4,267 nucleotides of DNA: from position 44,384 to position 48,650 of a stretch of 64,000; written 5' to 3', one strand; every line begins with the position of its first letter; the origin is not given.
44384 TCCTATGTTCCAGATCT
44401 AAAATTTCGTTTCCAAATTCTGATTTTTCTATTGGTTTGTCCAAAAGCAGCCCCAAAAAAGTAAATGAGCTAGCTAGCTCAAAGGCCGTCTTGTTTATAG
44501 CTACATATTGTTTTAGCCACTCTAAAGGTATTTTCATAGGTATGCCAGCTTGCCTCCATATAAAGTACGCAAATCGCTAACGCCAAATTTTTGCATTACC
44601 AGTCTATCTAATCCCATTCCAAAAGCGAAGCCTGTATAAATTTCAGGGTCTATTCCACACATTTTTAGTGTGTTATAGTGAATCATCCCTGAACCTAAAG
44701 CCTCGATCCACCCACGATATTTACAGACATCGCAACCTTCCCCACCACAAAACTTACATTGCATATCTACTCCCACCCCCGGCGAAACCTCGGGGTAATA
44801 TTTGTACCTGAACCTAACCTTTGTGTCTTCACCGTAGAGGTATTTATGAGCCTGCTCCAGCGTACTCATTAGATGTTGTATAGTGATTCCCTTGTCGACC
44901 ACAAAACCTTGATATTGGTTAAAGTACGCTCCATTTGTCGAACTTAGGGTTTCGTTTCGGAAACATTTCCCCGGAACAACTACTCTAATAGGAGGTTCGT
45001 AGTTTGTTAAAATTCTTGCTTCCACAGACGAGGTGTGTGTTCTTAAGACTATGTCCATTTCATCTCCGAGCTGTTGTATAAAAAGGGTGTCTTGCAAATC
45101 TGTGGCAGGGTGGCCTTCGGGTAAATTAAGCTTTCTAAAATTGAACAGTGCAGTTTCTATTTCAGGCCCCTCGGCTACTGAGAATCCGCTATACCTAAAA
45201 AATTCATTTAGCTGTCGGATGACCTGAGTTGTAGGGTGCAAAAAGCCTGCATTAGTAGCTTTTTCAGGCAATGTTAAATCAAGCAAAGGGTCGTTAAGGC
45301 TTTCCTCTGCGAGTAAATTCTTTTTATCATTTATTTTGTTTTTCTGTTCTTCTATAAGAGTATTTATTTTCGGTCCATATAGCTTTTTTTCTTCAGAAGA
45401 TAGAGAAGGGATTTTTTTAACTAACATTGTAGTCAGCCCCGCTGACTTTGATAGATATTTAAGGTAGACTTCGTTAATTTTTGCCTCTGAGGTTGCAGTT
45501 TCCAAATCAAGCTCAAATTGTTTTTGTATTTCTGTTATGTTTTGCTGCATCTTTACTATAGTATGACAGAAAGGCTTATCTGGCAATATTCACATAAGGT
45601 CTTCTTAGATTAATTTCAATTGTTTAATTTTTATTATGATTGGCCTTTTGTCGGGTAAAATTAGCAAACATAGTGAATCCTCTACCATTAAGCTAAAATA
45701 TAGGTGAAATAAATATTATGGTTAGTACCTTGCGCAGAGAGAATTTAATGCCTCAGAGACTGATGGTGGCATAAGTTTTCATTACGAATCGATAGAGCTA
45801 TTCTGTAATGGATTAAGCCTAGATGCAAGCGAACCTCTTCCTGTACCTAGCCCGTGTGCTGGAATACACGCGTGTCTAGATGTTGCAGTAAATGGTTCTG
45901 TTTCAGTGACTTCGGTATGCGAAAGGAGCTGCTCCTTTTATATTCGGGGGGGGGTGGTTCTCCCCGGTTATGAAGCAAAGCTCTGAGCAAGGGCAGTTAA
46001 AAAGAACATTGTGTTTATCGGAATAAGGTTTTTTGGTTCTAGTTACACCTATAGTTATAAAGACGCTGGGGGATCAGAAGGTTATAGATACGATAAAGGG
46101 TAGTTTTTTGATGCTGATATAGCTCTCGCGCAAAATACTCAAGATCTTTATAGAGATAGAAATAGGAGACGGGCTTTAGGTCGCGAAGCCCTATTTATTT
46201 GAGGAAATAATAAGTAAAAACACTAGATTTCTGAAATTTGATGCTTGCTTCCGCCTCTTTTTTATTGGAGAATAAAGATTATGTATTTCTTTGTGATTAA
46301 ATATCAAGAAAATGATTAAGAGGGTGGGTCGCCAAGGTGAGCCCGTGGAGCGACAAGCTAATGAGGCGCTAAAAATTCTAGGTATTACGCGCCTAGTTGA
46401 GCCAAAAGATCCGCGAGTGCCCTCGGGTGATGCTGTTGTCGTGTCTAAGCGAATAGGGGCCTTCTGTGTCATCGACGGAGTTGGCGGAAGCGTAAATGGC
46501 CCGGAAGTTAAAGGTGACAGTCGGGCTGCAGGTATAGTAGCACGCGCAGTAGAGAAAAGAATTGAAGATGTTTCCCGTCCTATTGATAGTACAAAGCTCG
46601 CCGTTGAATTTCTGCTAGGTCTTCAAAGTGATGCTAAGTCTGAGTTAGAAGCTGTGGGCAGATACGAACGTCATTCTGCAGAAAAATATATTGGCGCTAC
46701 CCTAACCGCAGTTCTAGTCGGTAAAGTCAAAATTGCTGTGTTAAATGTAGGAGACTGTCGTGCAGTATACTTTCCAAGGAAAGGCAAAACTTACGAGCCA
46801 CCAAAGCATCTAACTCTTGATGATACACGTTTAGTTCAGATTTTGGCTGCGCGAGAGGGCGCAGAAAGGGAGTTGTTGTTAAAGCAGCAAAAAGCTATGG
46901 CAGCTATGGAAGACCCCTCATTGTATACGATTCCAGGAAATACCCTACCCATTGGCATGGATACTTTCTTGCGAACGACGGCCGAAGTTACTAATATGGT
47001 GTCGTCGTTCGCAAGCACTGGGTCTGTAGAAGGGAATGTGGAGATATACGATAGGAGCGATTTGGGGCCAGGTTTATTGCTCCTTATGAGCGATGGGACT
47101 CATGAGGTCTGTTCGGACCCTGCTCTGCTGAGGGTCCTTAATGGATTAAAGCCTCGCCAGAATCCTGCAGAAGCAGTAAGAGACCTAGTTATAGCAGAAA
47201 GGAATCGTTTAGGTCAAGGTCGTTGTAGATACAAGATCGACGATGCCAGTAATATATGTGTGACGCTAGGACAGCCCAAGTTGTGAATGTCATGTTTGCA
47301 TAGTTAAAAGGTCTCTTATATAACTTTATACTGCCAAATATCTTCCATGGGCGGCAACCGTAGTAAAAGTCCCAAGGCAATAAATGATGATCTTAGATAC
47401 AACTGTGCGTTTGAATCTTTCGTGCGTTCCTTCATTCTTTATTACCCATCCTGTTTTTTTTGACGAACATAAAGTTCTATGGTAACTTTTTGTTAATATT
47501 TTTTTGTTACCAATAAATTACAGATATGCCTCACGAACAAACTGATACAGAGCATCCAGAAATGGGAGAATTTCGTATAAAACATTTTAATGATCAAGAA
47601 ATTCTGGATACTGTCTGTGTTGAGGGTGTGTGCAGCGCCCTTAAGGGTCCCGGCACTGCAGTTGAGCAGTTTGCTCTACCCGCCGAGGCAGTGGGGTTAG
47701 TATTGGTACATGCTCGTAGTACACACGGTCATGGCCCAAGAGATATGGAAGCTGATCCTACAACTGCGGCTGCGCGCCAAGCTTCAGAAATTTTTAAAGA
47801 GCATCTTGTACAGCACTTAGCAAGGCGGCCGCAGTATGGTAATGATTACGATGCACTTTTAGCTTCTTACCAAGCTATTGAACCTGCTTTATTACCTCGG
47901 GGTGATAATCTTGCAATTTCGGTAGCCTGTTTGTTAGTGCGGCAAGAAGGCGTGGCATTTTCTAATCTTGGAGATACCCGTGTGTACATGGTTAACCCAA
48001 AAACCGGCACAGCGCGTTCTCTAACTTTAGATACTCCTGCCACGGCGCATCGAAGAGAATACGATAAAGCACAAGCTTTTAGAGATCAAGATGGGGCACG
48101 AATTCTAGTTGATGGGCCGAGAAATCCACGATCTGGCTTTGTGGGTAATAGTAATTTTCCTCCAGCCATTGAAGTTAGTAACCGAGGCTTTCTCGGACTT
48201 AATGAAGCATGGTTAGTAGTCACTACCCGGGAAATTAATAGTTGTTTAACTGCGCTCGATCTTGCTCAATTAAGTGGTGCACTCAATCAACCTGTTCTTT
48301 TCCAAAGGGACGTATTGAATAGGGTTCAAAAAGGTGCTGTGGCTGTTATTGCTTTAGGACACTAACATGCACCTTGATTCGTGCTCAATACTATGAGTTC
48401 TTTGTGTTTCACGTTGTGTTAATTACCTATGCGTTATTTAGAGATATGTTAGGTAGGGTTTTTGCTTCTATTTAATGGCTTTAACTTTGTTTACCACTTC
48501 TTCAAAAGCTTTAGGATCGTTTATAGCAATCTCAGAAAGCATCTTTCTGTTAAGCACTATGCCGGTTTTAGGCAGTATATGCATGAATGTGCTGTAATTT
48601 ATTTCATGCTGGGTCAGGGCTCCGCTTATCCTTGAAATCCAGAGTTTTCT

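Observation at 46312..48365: Tandem PP2C-like pair: one apparently catalytic, one with degenerate metal-binding motifs (pseudophosphatase-like)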

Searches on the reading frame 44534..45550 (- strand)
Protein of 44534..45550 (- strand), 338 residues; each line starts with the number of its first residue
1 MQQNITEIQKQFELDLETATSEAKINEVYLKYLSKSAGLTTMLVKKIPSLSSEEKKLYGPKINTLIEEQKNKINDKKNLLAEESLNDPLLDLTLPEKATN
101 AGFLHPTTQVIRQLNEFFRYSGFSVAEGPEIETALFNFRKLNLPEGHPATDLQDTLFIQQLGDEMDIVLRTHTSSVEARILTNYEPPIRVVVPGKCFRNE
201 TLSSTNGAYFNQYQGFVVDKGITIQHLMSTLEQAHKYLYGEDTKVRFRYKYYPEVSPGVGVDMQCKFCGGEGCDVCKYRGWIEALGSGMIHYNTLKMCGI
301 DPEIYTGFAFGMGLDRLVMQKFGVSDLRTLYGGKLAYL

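Call 32: find_related_loci(query=window:44534-45550:-, collection=genome_contigs, flank=10000)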
Query window:44534-45550:- (338 aa) in genome_contigs; peptide patterns used: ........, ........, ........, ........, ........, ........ (x = any residue, [..] = any of these).
99 stretches matched a pattern; 36 encode a relative of the query (tblastn E <= 1e-3); 36 distinct loci.
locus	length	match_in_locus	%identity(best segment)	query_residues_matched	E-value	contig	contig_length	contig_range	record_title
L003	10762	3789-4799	66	1-337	4e-159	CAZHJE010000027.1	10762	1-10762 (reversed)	MAG TPA_asm: uncultured Candidatus Saccharibacteria bacterium isolate SRP329715_co1_402 genome assembly, contig: NODE_94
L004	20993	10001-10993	66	3-337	3e-156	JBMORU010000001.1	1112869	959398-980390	MAG: Patescibacteria group bacterium isolate Betzabe_MAG188 MAG188_1, whole genome shotgun sequence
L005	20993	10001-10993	67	1-338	1e-155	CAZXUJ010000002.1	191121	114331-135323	MAG TPA_asm: uncultured Candidatus Saccharibacteria bacterium isolate SRP192515_co1_190 genome assembly, contig: NODE_37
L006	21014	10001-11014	65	1-337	6e-155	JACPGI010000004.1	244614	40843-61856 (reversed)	MAG: candidate division WWE3 bacterium isolate NC_groundwater_383_Ag_B-0.1um_36_13 GD18-4_B1_scaffold_483121, whole geno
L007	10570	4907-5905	66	1-337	3e-155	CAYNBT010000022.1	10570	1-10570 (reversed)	MAG TPA_asm: uncultured Candidatus Saccharibacteria bacterium isolate SRP342105_co1_255 genome assembly, contig: NODE_86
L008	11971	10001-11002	65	1-338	1e-154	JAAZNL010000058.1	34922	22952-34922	MAG: candidate division WWE3 bacterium isolate AS27yjCOA_165 157662_AS27, whole genome shotgun sequence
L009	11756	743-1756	67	2-337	3e-153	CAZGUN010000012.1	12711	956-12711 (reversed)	MAG TPA_asm: uncultured Candidatus Saccharibacteria bacterium isolate SRP136066_co1_184 genome assembly, contig: NODE_59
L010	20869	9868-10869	63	1-338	1e-152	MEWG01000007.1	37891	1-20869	MAG: candidate division WWE3 bacterium RIFOXYD1_FULL_39_9 rifoxyd1_full_scaffold_1439, whole genome shotgun sequence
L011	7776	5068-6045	66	5-337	6e-152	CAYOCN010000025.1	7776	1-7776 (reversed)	MAG TPA_asm: uncultured Candidatus Saccharibacteria bacterium isolate SRP272421_co3_296 genome assembly, contig: NODE_31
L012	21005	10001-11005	63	1-338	1e-149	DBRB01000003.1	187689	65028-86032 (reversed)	MAG TPA_asm: candidate division WWE3 bacterium UBA1379 UBA1379_contig_2226, whole genome shotgun sequence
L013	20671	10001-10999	63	1-337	5e-147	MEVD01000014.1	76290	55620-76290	MAG: candidate division WWE3 bacterium RIFCSPHIGHO2_02_FULL_38_14 rifcsphigho2_02_scaffold_386, whole genome shotgun seq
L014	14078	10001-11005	63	1-338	6e-147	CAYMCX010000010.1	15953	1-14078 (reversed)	MAG TPA_asm: uncultured Candidatus Saccharibacteria bacterium isolate SRP050083_co7_140 genome assembly, contig: NODE_29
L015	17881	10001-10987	63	5-337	7e-147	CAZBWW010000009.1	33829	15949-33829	MAG TPA_asm: uncultured Candidatus Saccharibacteria bacterium isolate SRP329715_co1_384 genome assembly, contig: NODE_17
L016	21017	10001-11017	61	1-337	2e-146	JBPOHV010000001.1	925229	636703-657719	MAG: candidate division WWE3 bacterium isolate MAG_289 c_000000385610, whole genome shotgun sequence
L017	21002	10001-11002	61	1-338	6e-145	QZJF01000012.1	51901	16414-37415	MAG: candidate division WWE3 bacterium isolate SURF_46 Ga0104751_1000863, whole genome shotgun sequence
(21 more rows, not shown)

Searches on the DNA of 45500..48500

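Call 20: search_rna_families(source=window, start=45500, end=48500, threshold=evalue, max_evalue=1)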
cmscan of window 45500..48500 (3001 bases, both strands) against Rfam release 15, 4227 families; matches with E-value up to 1: 1.
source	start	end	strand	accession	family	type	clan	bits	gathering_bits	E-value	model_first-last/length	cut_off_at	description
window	48261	48397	-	RF01788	drz-agam-2-2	Gene; ribozyme;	-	16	38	0.41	1-191/191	no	drz-agam-2-2 ribozyme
